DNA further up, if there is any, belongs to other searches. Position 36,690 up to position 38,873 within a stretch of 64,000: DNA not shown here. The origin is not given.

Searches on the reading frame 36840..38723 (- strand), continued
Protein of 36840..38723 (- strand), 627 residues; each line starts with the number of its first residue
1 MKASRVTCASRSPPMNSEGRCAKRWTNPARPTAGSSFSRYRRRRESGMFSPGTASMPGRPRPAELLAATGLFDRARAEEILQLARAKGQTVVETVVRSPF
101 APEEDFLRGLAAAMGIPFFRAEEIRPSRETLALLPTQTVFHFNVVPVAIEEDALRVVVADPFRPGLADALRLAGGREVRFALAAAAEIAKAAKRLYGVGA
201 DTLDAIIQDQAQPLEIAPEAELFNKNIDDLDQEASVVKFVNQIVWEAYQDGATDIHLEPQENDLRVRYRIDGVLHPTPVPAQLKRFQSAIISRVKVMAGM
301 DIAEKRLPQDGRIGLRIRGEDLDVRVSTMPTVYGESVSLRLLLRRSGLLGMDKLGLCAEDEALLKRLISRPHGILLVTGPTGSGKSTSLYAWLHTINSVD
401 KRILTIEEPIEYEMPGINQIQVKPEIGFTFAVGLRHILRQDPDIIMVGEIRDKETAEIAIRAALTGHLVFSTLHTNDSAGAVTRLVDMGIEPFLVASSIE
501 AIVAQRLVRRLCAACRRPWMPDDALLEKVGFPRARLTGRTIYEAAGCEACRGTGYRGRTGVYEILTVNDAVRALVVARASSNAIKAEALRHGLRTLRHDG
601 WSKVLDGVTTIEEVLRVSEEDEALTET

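Call 43: search_protein_families(library=ncbifam, proteins=[L092:7808-9994:+], max_evalue=1e-20)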
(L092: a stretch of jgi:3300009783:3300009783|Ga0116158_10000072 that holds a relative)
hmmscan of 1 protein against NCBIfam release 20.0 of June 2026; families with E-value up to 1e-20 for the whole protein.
L092:7808-9994:+ (728 aa): 19 families
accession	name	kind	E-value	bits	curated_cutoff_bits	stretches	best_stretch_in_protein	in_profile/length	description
NF046020.1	HisKinCckABruc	equivalog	3.1e-116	389.3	1000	1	197-726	339-868/868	cell cycle histidine kinase CckA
NF010076.0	PRK13557.1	subfamily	1.3e-103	347.2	631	1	238-728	67-536/540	histidine kinase famiy protein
NF046026.1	HisKinCckACaul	equivalog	6.1e-92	308.8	1000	1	315-725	282-676/678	cell cycle histidine kinase CckA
NF010411.0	PRK13837.1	equivalog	2.4e-80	270.7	647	1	314-725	429-812/828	two-component system VirA-like sensor kinase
NF052574.1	HisKinEspCMyxo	equivalog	1.1e-55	189.2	1200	2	517-725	568-783/785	serine histidine kinase EspC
NF008468.0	PRK11360.1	equivalog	5.3e-50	170.4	646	1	210-464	274-525/616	two-component system sensor histidine kinase AtoS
NF052573.1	HisKinEspAMyxo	equivalog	6e-49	166.7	1400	1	517-716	542-741/755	serine histidine kinase EspA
NF047466.1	hybrid_RR_LvrB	exception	2.2e-37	129.1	500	1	320-585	137-375/377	hybrid histidine kinase/response regulator LvrB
NF007688.0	PRK10364.1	equivalog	1.6e-34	119.4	479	0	514-591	381-456/460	two-component system sensor histidine kinase ZraS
TIGR02956.1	TMAO_torS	equivalog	7.2e-34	117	676.5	1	509-727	604-822/967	TMAO reductase system sensor histidine kinase/response regulator TorS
NF008302.0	PRK11091.1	equivalog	2e-29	102.4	838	0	512-680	426-596/779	aerobic respiration two-component sensor histidine kinase ArcB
NF008099.0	PRK10841.1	equivalog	9.6e-26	89.8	920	0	593-717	810-932/949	two-component system sensor histidine kinase RcsC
NF038348.1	T2SS_HK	subfamily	1.7e-25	89.5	450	0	515-585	502-572/574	histidine kinase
NF041777.1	sens_FixL_Rhizob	equivalog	5.4e-24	84.7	850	0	516-586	413-481/485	sensor protein FixL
NF008543.0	PRK11466.1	equivalog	4.9e-23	80.9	982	1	342-725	451-798/914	TMAO reductase system sensor histidine kinase/response regulator TorS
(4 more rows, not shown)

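Call 44: find_encoding_contigs(protein=P0129, flank=6000, max_places=1)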
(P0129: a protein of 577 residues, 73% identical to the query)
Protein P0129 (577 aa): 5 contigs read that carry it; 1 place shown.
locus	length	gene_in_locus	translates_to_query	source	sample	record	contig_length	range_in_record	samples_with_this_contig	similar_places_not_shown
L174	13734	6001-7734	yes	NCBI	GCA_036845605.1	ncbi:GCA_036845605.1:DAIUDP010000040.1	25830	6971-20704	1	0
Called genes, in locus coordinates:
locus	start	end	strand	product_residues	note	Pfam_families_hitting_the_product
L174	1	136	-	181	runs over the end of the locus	PF13083:KH_KhpA-B (weak), PF01424:R3H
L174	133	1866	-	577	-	PF14849:YidC_periplas, PF02096:60KD_IMP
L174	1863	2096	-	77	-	PF01809:YidD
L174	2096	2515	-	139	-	PF00825:Ribonuclease_P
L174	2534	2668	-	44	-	PF00468:Ribosomal_L34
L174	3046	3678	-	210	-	PF01330:RuvA_N, PF00633:HHH (faint), PF14520:HHH_5, PF21176:RecR_HhH (faint), PF07499:RuvA_C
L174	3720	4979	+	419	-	PF02308:MgtC, PF13194:DUF4010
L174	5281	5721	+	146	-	PF00359:PTS_EIIA_2 (weak)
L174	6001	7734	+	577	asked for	PF13604:AAA_30 (faint), PF05157:MshEN, PF00437:T2SSE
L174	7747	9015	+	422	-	PF28597:T2SSF_N, PF00482:T2SSF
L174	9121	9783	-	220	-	PF22633:F5_F8_type_C_2 (weak)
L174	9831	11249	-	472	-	PF01408:GFO_IDH_MocA, PF22725:GFO_IDH_MocA_C3, PF02894:GFO_IDH_MocA_C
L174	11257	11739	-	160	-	-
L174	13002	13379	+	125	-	-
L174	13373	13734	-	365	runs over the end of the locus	PF07991:KARI_N, PF01450:KARI_C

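Call 45: find_encoding_contigs(protein=P0140, flank=6000, max_places=1)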
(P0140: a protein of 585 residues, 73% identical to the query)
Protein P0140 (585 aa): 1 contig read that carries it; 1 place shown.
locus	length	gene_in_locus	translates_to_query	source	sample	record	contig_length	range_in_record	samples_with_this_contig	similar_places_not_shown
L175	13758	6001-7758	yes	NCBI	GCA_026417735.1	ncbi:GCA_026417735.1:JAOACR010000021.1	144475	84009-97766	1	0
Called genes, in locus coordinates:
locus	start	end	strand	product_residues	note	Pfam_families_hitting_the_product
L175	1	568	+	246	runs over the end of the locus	PF00005:ABC_tran, PF13304:AAA_21 (faint)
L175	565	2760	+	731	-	-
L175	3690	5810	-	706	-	-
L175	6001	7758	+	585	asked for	PF13604:AAA_30 (faint), PF13191:AAA_16 (faint), PF05157:MshEN, PF00437:T2SSE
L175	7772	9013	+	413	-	PF28597:T2SSF_N, PF00482:T2SSF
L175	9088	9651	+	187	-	PF00258:Flavodoxin_1, PF02525:Flavodoxin_2 (weak), PF03358:FMN_red (weak), PF12724:Flavodoxin_5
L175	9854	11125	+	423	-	PF00480:ROK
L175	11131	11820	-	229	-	-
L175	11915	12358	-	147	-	PF00582:Usp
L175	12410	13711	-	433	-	PF01964:ThiC_Rad_SAM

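Call 46: find_encoding_contigs(protein=P0154, flank=6000, max_places=1)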
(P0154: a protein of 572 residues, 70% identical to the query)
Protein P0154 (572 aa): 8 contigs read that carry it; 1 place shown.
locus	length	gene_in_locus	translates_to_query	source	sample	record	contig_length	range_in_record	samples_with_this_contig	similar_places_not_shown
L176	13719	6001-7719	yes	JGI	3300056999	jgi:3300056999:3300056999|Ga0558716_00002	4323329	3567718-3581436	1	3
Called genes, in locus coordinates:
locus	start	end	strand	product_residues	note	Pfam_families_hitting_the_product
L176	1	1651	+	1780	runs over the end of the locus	PF00128:Alpha-amylase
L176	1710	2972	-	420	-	PF07687:M20_dimer (faint), PF04389:Peptidase_M28 (weak), PF01546:Peptidase_M20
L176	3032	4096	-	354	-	PF03983:SHD1 (weak)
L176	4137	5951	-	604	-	PF13231:PMT_2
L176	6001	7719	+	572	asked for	PF05157:MshEN, PF00437:T2SSE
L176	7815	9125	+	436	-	PF28597:T2SSF_N, PF00482:T2SSF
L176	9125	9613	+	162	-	PF07963:N_methyl (weak), PF08334:T2SSG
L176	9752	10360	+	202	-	PF07963:N_methyl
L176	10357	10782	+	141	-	-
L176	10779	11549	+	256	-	-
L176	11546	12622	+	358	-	PF21687:T2SSK_1st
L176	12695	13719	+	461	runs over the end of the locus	PF05137:PilN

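Call 47: find_encoding_contigs(protein=P0146, flank=6000, max_places=1)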
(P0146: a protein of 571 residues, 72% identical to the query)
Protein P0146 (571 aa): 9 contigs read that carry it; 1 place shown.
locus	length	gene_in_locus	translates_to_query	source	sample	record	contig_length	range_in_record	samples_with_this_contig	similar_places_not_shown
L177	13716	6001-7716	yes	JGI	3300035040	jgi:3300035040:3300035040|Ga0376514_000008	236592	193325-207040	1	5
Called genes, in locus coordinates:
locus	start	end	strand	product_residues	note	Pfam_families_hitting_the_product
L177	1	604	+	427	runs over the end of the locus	PF01154:HMG_CoA_synt_N, PF00195:Chal_sti_synt_N (weak), PF08540:HMG_CoA_synt_C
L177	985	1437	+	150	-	-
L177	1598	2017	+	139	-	PF07963:N_methyl (faint)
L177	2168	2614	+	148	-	-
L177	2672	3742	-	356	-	PF20706:GT4-conflict (faint), PF00534:Glycos_transf_1, PF13692:Glyco_trans_1_4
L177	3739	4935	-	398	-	PF13439:Glyco_transf_4 (faint), PF20706:GT4-conflict (weak), PF00534:Glycos_transf_1, PF13692:Glyco_trans_1_4, PF13524:Glyco_trans_1_2 (weak)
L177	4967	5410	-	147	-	-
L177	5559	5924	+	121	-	PF00072:Response_reg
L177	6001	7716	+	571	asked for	PF05157:MshEN, PF00437:T2SSE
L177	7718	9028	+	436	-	PF28597:T2SSF_N, PF00482:T2SSF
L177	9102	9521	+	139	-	PF07963:N_methyl, PF08334:T2SSG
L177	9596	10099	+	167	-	-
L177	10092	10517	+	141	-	PF07963:N_methyl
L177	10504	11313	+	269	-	-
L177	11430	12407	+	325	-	PF21687:T2SSK_1st, PF03934:T2SSK (faint)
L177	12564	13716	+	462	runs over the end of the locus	PF11104:PilM_2, PF05137:PilN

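Call 61: find_encoding_contigs(protein=P0122, flank=3000, max_places=2)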
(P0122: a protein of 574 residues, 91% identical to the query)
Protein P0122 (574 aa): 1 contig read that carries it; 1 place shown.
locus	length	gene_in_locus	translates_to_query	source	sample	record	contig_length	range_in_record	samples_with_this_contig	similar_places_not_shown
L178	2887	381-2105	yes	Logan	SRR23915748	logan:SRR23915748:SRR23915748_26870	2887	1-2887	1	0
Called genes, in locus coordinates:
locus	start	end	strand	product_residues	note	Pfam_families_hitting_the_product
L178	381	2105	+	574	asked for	PF05157:MshEN, PF00437:T2SSE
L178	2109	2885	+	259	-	?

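Call 70: search_protein_families(library=ncbifam, proteins=[L139:5181-5855:+, L139:5874-7337:+, L139:7554-9353:+, L139:9394-10500:+, L139:10524-11738:+], max_evalue=1e-15)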
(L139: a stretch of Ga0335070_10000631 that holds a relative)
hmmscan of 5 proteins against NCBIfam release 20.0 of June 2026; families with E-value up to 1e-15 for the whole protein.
L139:5181-5855:+ (224 aa): 44 families (the best 25 are shown)
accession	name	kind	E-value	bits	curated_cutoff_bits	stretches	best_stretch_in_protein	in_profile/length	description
TIGR01387.1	cztR_silR_copR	subfamily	5.2e-81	271.4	279.2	1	3-219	1-217/218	heavy metal response regulator transcription factor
NF007346.1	PRK09836.1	equivalog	3.8e-70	236.2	420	1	1-221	1-222/227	copper/silver response regulator transcription factor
NF041734.1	resp_reg_RppA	equivalog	6.2e-68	228.6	250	1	1-220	1-227/229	two-component system response regulator RppA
NF008567.0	PRK11517.1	equivalog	7.7e-68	228.2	353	1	1-223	1-221/223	response regulator transcription factor HprR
NF040689.1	MtrAB_MtrA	equivalog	3.8e-60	202.9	300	1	3-219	1-217/219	MtrAB system response regulator MtrA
TIGR02154.1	PhoB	equivalog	4.5e-58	196.2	296.2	1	2-220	4-225/226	phosphate regulon transcriptional regulator PhoB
NF007928.2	PRK10643.1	equivalog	1.9e-56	191.1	330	1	1-219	1-215/216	two-component system response regulator PmrA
NF045914.1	RespRegNblR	equivalog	2.5e-54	184.3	300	1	2-221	8-226/228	response regulator transcription factor NblR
NF045991.1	RespRegCtrARhodob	equivalog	4.5e-53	180.3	350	1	1-220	1-221/224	response regulator transcription factor CtrA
NF041733.1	resp_reg_CseB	equivalog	1.7e-52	178.1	350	1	2-220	2-226/228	two-component system response regulator CseB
NF045944.1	ResRegRpaBCyano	equivalog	2.3e-52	177.6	330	1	4-220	1-227/229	response regulator transcription factor RpaB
NF040534.1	resp_reg_YycF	equivalog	5.7e-51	173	340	1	2-220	2-227/231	response regulator YycF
NF053854.1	RespRegPhoBBctds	equivalog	1.6e-50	171.6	270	1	3-220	1-224/225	two-component system response regulator PhoB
NF012023.0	PRK15479.1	equivalog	1.4e-48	165.3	337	1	1-221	1-218/224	transcriptional regulator TctD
NF033117.2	vanR_ACDEGLN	exception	7.7e-48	163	350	1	3-219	1-224/226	VanR-ABDEGLN family response regulator transcription factor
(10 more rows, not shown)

L139:5874-7337:+ (487 aa): 63 families (the best 25 are shown)
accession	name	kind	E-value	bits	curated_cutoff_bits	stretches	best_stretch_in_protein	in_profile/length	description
TIGR01386.1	cztS_silS_copS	subfamily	3.2e-84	283.5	292.55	1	4-482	2-457/457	heavy metal sensor histidine kinase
NF033092.0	HK_WalK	equivalog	2.3e-75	254.4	725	2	246-482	372-593/594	cell wall metabolism sensor histidine kinase WalK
NF041735.1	hist_kin_RppB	equivalog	3.5e-73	246.9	400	1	240-482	210-438/438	two-component system sensor histidine kinase RppB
NF046044.1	PnpS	equivalog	2.5e-69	234.2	400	1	247-482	171-390/390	two-component system histidine kinase PnpS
NF007345.0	PRK09835.1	subfamily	6.3e-60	203.1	423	1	128-483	142-480/482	Cu(+)/Ag(+) sensor histidine kinase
TIGR02966.1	phoR_proteo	equivalog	1e-57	195.7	334.2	1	205-481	78-333/333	phosphate regulon sensor histidine kinase PhoR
NF007837.0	PRK10549.1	equivalog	1.1e-55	189.3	603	1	174-482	169-457/466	envelope stress sensor histidine kinase BaeS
NF012163.2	BaeS_SmeS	equivalog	1.6e-54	185.6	500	1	165-481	164-456/457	sensor histidine kinase efflux regulator BaeS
NF040691.1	MtrAB_MtrB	equivalog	8.2e-54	183.4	450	1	136-483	155-492/507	MtrAB system histidine kinase MtrB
NF045903.1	CuHisKinLciSLeg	equivalog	1.4e-53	182.6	700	1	165-481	62-356/357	copper-responsive two-component system sensor histidine kinase LciS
NF052314.1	T9SS_HK_PorY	subfamily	3.9e-51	174.4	350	1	9-468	5-406/418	PorY family sensor histidine kinase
NF012226.0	AdeS_HK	equivalog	7.1e-47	160.3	500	1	155-482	45-352/353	two-component sensor histidine kinase AdeS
NF047874.1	MASE3_PAS_HK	subfamily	2.2e-46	158.9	560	1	239-483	391-625/655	MASE3 domain-containing sensor histidine kinase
NF041210.1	his_kin_PieS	equivalog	4.1e-45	154.7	850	1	10-483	11-470/474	two component system sensor histidine kinase PieS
NF045911.1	TCSHisKinNblS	equivalog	5.8e-45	153.7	1000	1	247-481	389-618/621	two-component system sensor histidine kinase NblS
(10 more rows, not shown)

L139:7554-9353:+ (599 aa): 10 families
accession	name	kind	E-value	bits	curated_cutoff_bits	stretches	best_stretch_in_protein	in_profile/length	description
TIGR02538.1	type_IV_pilB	equivalog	4.1e-230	765.2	675.65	1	5-596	2-563/564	type IV-A pilus assembly ATPase PilB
TIGR02533.1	type_II_gspE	equivalog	7.5e-182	605.3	630.25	1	198-595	93-486/486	type II secretion system ATPase GspE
NF053534.1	T4PilAsmATPsTfpB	equivalog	4.2e-147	491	850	1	197-594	185-581/584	type IV pilus assembly ATPase TfpB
NF007755.0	PRK10436.1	equivalog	4.6e-141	470.6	617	1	81-593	13-457/465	type II secretion system protein GspE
NF041000.1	ATPase_ComGA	equivalog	4.4e-76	255.4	300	1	221-486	3-266/267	competence type IV pilus ATPase ComGA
TIGR01420.1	pilT_fam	subfamily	2.7e-57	194.6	319.1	1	220-486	4-269/343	PilT/PilU family type 4a pilus ATPase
TIGR02525.1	plasmid_TraJ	equivalog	8.8e-26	90.7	368.3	1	316-465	122-272/372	plasmid transfer ATPase TraJ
TIGR02524.1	dot_icm_DotB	equivalog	2.6e-21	76.2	463.3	1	219-465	7-259/358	Dot/Icm type IV secretion system ATPase DotB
NF053729.1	c-di-GMP_motif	domain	2.6e-17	62.3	38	1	4-56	1-53/53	cyclic di-GMP-binding domain-containing protein, MshE-related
NF058587.1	archaellum_moto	equivalog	9.3e-17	61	550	1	352-468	278-399/527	archaellum flagellar ATPase motor FlaI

L139:9394-10500:+ (368 aa): 8 families
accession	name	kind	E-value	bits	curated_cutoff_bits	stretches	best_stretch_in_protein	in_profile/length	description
TIGR01420.1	pilT_fam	subfamily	8.8e-145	482.2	319.1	1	4-344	2-341/343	PilT/PilU family type 4a pilus ATPase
TIGR02533.1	type_II_gspE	equivalog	2.5e-45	155.1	630.25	1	116-270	235-379/486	type II secretion system ATPase GspE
TIGR02538.1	type_IV_pilB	equivalog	3e-45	154.9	675.65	1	118-245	310-433/564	type IV-A pilus assembly ATPase PilB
TIGR02525.1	plasmid_TraJ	equivalog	1.2e-42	146.3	368.3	1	85-295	110-322/372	plasmid transfer ATPase TraJ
NF007755.0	PRK10436.1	equivalog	2.3e-42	145.3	617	1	4-286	89-371/465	type II secretion system protein GspE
TIGR02524.1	dot_icm_DotB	equivalog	2.7e-39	135.4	463.3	1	4-315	6-329/358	Dot/Icm type IV secretion system ATPase DotB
NF041000.1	ATPase_ComGA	equivalog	4.2e-38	130.9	300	1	118-271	122-266/267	competence type IV pilus ATPase ComGA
NF053534.1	T4PilAsmATPsTfpB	equivalog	1.7e-36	125.8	850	1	117-273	329-475/584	type IV pilus assembly ATPase TfpB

L139:10524-11738:+ (404 aa): 6 families
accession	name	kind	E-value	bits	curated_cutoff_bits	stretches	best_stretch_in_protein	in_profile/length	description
NF052606.1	T4PiliAsmPilCMyx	equivalog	3e-158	527.1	700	1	2-403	20-418/419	type IV pilus assembly protein PilC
NF052607.1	T4PiliAsmPilCThrm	equivalog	1.4e-125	419.6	700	1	1-402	1-403/406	type IV pilus assembly protein PilC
TIGR02120.1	GspF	equivalog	7.9e-124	413.9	424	1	4-401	1-399/401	type II secretion system inner membrane protein GspF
NF047826.1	T3SSXpsF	equivalog_domain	3.9e-91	305.8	650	1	1-404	1-405/405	type II secretion system protein XpsF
NF007861.0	PRK10573.1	equivalog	8.9e-90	301.6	401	1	3-403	6-398/401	protein transport protein HofC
NF041012.2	T4P_ComGB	equivalog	5.2e-43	147.7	240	1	132-399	64-330/332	competence type IV pilus assembly protein ComGB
